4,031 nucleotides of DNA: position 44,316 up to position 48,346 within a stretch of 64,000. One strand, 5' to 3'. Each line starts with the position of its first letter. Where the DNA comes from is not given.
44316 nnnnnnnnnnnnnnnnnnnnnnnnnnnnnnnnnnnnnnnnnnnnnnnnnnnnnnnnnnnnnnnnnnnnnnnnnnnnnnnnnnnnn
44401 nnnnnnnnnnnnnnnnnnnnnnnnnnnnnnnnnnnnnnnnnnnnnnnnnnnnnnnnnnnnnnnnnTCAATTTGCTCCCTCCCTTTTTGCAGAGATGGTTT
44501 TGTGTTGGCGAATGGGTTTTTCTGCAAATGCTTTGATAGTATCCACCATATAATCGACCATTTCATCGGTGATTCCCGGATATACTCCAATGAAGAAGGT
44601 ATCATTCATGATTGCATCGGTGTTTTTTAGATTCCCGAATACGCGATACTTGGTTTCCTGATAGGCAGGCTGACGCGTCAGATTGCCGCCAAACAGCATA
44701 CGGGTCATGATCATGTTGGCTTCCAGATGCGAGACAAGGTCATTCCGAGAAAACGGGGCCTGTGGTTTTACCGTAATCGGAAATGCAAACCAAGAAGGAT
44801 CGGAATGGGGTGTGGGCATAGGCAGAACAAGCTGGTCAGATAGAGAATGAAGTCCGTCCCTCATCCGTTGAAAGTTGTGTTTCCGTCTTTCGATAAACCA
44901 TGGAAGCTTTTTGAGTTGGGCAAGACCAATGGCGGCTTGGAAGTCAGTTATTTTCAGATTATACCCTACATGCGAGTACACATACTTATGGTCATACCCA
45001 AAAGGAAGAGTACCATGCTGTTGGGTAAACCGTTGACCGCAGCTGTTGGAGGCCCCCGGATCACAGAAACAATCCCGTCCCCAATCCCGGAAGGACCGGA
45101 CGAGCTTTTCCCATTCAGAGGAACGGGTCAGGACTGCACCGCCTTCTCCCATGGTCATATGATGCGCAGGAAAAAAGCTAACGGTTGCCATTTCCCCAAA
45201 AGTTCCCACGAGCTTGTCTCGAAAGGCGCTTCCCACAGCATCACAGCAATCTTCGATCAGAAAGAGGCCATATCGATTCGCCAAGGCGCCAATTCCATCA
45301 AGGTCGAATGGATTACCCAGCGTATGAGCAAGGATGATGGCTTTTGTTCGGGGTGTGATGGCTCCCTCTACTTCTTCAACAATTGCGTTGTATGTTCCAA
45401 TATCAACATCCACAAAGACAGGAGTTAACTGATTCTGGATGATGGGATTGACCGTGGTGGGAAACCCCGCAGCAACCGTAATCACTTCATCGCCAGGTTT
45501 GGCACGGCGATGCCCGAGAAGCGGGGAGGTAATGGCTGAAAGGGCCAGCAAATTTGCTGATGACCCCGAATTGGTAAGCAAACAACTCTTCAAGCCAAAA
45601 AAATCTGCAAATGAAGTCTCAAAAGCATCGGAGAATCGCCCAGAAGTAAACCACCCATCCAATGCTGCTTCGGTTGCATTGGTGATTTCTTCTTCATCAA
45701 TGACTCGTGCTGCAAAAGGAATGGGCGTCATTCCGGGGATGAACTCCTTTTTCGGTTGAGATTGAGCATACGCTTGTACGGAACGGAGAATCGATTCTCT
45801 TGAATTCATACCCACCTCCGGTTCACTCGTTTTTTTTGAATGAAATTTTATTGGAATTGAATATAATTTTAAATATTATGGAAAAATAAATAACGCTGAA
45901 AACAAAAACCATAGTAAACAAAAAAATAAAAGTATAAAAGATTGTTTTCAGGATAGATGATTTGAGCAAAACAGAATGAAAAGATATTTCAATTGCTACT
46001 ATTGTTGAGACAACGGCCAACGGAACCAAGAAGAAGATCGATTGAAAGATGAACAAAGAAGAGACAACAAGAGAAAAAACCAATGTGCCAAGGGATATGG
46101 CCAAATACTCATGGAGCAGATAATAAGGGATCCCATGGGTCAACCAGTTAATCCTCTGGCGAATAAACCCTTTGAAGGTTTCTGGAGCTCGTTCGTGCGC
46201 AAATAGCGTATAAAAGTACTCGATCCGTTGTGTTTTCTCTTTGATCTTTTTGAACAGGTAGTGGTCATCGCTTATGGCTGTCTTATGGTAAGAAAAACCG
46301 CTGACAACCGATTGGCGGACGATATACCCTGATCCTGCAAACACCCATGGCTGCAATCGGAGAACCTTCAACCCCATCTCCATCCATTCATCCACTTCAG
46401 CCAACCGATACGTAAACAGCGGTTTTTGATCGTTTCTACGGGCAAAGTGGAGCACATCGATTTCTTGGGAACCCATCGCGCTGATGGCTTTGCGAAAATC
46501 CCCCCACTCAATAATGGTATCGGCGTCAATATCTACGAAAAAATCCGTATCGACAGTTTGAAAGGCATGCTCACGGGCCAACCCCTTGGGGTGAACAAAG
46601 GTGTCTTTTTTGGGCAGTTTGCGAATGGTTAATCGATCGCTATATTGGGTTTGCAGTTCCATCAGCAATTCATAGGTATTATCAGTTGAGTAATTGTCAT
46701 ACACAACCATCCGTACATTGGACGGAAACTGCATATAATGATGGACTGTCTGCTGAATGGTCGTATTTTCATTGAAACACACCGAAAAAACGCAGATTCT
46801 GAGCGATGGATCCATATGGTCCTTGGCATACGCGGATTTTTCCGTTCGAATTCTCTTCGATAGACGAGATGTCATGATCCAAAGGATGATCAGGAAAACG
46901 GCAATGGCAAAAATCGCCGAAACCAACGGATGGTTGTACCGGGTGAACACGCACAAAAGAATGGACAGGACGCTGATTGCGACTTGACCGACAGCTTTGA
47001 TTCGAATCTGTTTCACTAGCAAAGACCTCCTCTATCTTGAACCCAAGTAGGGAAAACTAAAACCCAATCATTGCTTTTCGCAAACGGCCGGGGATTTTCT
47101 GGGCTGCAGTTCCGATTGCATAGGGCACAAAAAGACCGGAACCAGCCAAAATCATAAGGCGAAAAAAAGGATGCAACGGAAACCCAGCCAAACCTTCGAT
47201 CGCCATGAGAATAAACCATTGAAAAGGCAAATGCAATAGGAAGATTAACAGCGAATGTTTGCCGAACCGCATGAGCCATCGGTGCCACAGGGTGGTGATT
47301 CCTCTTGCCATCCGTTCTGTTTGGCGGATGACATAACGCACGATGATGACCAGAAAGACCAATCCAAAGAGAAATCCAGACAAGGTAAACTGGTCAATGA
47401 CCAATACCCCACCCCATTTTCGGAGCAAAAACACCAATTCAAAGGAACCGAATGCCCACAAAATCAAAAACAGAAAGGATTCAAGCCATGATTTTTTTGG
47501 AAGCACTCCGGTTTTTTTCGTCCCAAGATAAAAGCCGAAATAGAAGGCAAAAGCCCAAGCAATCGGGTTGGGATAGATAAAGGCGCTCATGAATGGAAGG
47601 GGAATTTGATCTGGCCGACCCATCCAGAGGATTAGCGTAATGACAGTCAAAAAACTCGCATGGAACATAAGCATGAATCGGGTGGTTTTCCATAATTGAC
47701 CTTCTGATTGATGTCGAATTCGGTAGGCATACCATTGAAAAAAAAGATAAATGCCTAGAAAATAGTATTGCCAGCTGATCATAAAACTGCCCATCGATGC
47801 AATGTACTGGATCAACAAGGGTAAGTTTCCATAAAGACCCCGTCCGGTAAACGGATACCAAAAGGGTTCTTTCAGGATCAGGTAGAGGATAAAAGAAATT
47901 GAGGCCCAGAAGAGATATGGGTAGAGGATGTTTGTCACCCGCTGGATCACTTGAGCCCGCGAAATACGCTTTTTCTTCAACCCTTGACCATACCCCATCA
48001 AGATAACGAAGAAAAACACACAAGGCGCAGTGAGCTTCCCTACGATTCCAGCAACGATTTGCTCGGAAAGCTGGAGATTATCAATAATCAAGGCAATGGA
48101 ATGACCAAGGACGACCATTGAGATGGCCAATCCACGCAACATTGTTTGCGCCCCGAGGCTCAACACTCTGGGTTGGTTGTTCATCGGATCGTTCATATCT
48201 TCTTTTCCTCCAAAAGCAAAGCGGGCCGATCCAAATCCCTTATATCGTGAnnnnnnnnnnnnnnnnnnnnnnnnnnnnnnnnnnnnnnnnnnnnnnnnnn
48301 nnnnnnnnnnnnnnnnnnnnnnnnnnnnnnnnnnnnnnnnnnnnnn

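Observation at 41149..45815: Ascarylose-type CDP-3,6-dideoxyhexose pathway lacking the E3 reductase, in a lineage not known for LPS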

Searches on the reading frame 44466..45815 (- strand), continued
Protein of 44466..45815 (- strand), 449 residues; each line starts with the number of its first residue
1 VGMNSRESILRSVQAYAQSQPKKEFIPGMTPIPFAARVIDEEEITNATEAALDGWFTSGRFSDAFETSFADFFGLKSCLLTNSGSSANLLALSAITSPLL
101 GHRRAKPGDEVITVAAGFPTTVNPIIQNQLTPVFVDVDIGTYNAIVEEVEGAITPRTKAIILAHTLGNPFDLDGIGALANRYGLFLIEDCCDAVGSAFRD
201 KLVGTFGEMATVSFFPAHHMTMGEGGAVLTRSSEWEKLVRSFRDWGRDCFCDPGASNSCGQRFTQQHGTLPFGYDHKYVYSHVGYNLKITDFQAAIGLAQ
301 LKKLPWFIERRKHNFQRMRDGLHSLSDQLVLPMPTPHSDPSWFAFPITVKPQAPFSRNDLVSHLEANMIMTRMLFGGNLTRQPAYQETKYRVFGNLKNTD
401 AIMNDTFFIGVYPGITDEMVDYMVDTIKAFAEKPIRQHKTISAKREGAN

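Call 32: get_annotated_region(hit=H26, flank=8000)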
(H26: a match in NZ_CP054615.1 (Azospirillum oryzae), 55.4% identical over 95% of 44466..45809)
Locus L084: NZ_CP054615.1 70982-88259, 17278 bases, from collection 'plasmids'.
description: Azospirillum oryzae strain KACC 14407 plasmid unnamed1, complete sequence
organism: Azospirillum oryzae (NCBI taxid 286727)
taxonomy: Bacteria; Pseudomonadota; Alphaproteobacteria; Rhodospirillales; Azospirillaceae; Azospirillum; Azospirillum oryzae
host: -; source: cell culture,soil; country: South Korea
typing (MOB-suite, as given by PLSDB): non-mobilizable; replicon rep_cluster_1806
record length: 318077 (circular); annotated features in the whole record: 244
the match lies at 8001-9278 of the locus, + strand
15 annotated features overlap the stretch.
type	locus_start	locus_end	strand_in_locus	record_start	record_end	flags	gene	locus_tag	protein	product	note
CDS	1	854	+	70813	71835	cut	-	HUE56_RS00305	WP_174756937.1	glycosyltransferase family 2 protein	-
CDS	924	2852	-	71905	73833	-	-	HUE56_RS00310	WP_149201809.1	hypothetical protein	-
CDS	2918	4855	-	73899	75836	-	asnB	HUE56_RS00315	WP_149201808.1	asparagine synthase (glutamine-hydrolyzing)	GO:0006529 - asparagine biosynthetic process [Evidence IEA]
CDS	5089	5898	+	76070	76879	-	-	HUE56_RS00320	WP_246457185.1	FkbM family methyltransferase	-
CDS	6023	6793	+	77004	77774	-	rfbF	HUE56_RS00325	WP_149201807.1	glucose-1-phosphate cytidylyltransferase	GO:0009103 - lipopolysaccharide biosynthetic process [Evidence IEA]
CDS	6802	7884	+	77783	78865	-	rfbG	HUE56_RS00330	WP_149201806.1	CDP-glucose 4,6-dehydratase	GO:0009243 - O antigen biosynthetic process [Evidence IEA]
CDS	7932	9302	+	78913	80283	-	rfbH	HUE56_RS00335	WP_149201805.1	lipopolysaccharide biosynthesis protein RfbH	-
CDS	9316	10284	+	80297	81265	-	-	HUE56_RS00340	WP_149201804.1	NAD(P)-dependent oxidoreductase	-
CDS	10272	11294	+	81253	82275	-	-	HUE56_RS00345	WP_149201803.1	GDP-mannose 4,6-dehydratase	-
CDS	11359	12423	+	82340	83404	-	-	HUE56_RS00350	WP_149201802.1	glycosyltransferase family 4 protein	-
CDS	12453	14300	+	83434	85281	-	-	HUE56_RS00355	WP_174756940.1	glycosyltransferase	-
CDS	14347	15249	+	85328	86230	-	-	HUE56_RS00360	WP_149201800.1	NAD(P)-dependent oxidoreductase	-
CDS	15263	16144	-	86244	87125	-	-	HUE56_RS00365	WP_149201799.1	glycosyltransferase family 2 protein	-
CDS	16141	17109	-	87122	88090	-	-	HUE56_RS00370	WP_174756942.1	glycosyltransferase family 2 protein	-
CDS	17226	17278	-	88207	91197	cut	-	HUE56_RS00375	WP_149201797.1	tetratricopeptide repeat protein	-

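Call 35: search_protein_families(library=pfam, proteins=[L004:11290-11991:+, L007:11290-11991:+, L080:11886-12848:+, L048:11119-12096:+], max_evalue=0.001)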
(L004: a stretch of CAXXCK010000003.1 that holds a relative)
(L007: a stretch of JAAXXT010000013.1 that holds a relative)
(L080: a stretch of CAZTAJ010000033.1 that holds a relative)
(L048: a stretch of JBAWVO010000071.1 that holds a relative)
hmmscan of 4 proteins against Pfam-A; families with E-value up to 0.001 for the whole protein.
L004:11290-11991:+ (234 aa): 2 families
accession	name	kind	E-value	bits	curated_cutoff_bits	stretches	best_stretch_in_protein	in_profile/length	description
PF00970.30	FAD_binding_6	-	5.3e-08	33.6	21.1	1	10-106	2-97/99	Oxidoreductase FAD-binding domain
PF08022.18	FAD_binding_8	-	1.3e-07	32.1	22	1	28-92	23-83/109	FAD-binding domain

L007:11290-11991:+ (234 aa): 2 families
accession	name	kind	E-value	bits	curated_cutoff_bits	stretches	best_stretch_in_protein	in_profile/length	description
PF08022.18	FAD_binding_8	-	5.1e-07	30.2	22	1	27-93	22-84/109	FAD-binding domain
PF00970.30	FAD_binding_6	-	6.4e-06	26.9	21.1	1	10-106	2-97/99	Oxidoreductase FAD-binding domain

L080:11886-12848:+ (321 aa): 0 families

L048:11119-12096:+ (326 aa): 3 families
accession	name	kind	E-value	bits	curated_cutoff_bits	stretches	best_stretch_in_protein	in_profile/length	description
PF00175.26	NAD_binding_1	-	1.6e-11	45.3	22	1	184-306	1-108/109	Oxidoreductase NAD-binding domain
PF00970.30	FAD_binding_6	-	0.00073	20.3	21.1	0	78-172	4-97/99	Oxidoreductase FAD-binding domain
PF08030.17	NAD_binding_6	-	0.00075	20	22.2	0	181-203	3-25/156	Ferric reductase NAD binding domain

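Call 73: search_protein_families(library=pfam, proteins=[L070:13166-14971:+, L024:11467-12447:+, L056:14238-15278:+], max_evalue=0.001)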
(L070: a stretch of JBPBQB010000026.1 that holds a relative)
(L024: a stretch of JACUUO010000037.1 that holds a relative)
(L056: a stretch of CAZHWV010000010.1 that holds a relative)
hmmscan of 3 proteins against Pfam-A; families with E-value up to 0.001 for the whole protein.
L070:13166-14971:+ (601 aa): 3 families
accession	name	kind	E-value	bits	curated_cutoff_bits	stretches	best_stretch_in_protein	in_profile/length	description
PF02775.26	TPP_enzyme_C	-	3.6e-37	127.9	21.9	1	401-552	1-151/151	Thiamine pyrophosphate enzyme, C-terminal TPP binding domain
PF02776.23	TPP_enzyme_N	-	2.6e-35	121.2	26.8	1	4-107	2-105/119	Thiamine pyrophosphate enzyme, N-terminal TPP binding domain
PF00205.28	TPP_enzyme_M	-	2.9e-28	98.7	30.4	1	201-337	1-136/137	Thiamine pyrophosphate enzyme, central domain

L024:11467-12447:+ (326 aa): 1 family
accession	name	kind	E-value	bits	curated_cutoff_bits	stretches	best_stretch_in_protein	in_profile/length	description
PF00535.33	Glycos_transf_2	-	1.4e-25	90.6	23.3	1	10-173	1-166/168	Glycosyl transferase family 2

L056:14238-15278:+ (346 aa): 2 families
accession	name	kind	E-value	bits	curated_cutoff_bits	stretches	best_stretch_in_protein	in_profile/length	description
PF03102.20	NeuB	-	2.5e-72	243.7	22.1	1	36-268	1-239/241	NeuB family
PF08666.17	SAF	-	1.7e-07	32.1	21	1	285-341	3-62/63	SAF domain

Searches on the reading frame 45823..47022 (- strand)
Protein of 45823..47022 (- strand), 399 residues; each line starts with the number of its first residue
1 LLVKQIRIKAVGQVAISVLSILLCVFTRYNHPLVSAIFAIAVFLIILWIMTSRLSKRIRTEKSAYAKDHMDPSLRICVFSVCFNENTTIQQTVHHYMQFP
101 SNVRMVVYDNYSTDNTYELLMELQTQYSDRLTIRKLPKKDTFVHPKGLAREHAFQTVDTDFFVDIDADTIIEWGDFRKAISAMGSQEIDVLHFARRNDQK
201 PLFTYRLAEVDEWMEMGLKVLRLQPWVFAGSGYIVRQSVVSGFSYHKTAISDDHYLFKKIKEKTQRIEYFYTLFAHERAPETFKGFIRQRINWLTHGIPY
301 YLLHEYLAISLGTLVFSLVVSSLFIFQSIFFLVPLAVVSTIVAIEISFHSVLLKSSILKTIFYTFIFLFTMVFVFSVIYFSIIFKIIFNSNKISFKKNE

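Call 8: search_protein_families(library=pfam, proteins=[window:45823-47022:-], max_evalue=0.001)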
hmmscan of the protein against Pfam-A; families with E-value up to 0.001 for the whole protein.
window:45823-47022:- (399 aa): 4 families
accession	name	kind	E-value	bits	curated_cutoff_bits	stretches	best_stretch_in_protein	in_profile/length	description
PF00535.33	Glycos_transf_2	-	5.3e-13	49.7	23.3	1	78-224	2-148/168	Glycosyl transferase family 2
PF13632.12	Glyco_trans_2_3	-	5.6e-11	43.1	27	1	165-375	5-196/198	Glycosyl transferase family group 2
PF13641.12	Glyco_tranf_2_3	-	7.7e-09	36.3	27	1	76-293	3-227/230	Glycosyltransferase like family 2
PF13704.12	Glyco_tranf_2_4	-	4.8e-05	24.2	27.5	1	84-170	2-83/98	Glycosyl transferase family 2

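Call 50: search_protein_families(library=ncbifam, proteins=[window:45823-47022:-], max_evalue=0.01)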
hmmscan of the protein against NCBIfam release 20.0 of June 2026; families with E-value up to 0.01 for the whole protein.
window:45823-47022:- (399 aa): 8 families
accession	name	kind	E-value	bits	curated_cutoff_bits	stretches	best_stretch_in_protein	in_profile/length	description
TIGR03937.1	PgaC_IcaA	equivalog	9.8e-14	51.1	422.3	2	35-172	3-139/407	poly-beta-1,6-N-acetyl-D-glucosamine synthase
NF045692.1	OglycostaseCruG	equivalog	9.8e-05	21.4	600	1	37-194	3-163/386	2'-O-glycosyltransferase CruG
TIGR04242.1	nodulat_NodC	equivalog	0.00047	19.2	550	1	55-213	29-187/395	chitooligosaccharide synthase NodC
NF047683.1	TeichurnBiosyTuaG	equivalog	0.0005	19.8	400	1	76-185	8-113/252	teichuronic acid biosynthesis protein TuaG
NF038302.1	EPS_HpsE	equivalog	0.0045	16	300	1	105-171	36-99/307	hormogonium polysaccharide biosynthesis glycosyltransferase HpsE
NF053846.1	glyco_with_XrtP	equivalog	0.0047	15.6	520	0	40-166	13-131/440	XrtP-associated glycosyltransferase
TIGR03469.1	HpnB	hypoth_equivalog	0.0055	15.8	379.25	1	39-185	10-162/386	hopene-associated glycosyltransferase HpnB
NF053739.1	GlytfEpsEBac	equivalog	0.0089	15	450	0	78-135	5-63/265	glycosyltransferase EpsE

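Call 51: search_solved_structures(query=window:45823-47022:-, max_evalue=0.1)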
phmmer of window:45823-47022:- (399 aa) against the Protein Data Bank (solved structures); distinct sequences matched with E-value up to 0.1: 0.

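Call 76: find_related_loci(query=window:45823-47016:-, collection=metagenome_contigs, flank=8000)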
Query window:45823-47016:- (397 aa) in metagenome_contigs; peptide patterns used: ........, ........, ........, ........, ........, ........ (x = any residue, [..] = any of these).
600 stretches matched a pattern (row limit reached: there are more); 1 encode a relative of the query (tblastn E <= 1e-3); 1 distinct loci.
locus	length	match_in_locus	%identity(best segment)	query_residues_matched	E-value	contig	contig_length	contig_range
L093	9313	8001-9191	91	1-397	0e+0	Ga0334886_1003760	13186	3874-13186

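Call 87: search_protein_representatives(protein=window:45823-47016:-)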
Query: 397 residues. Proteins with E-value up to 0.001 (for the whole library): 333; up to 1e-10: 16; up to 1e-30: 10. The best 150 are listed.
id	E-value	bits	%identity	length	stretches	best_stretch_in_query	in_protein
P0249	1.8e-237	804.0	91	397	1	1-397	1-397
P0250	9.8e-79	281.6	37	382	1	19-395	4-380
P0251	4.7e-74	266.2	35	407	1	2-396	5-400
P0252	6.6e-70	252.6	37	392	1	9-387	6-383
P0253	4.9e-45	170.7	31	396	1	16-383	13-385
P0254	2.0e-43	165.4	30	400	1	26-383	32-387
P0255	1.8e-42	162.3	29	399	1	16-393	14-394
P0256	2.1e-38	148.9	27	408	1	25-382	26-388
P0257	1.7e-37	145.9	25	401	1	32-381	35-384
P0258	8.4e-33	130.5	34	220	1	2-216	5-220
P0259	5.4e-26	108.1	31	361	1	36-377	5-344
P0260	1.6e-25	106.5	26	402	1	45-386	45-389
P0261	7.8e-21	91.1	39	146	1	95-221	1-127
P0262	6.9e-16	74.8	25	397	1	81-350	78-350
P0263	3.6e-11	59.3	25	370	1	34-352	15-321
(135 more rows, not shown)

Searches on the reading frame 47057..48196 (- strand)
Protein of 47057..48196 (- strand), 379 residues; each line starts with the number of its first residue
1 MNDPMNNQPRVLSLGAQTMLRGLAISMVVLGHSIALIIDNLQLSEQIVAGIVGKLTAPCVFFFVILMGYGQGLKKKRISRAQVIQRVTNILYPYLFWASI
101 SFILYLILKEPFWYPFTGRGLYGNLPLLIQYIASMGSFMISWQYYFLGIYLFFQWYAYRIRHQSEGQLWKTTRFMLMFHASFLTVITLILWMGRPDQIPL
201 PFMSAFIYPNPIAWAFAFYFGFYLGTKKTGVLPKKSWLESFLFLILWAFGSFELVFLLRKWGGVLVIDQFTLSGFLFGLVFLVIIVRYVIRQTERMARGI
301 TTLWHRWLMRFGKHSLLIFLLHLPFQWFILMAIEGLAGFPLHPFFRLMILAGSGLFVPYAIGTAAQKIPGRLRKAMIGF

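Call 8: search_protein_families(library=pfam, proteins=[window:47057-48196:-], max_evalue=0.001)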
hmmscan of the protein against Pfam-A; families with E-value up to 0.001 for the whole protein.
window:47057-48196:- (379 aa): 1 family
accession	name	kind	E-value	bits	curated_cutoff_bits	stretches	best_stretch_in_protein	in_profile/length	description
PF01757.29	Acyl_transf_3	-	2.2e-15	57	31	1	20-361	7-324/326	Acyltransferase domain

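Call 50: search_protein_families(library=ncbifam, proteins=[window:47057-48196:-], max_evalue=0.01)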
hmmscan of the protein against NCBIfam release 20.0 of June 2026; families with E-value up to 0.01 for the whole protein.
window:47057-48196:- (379 aa): 0 families
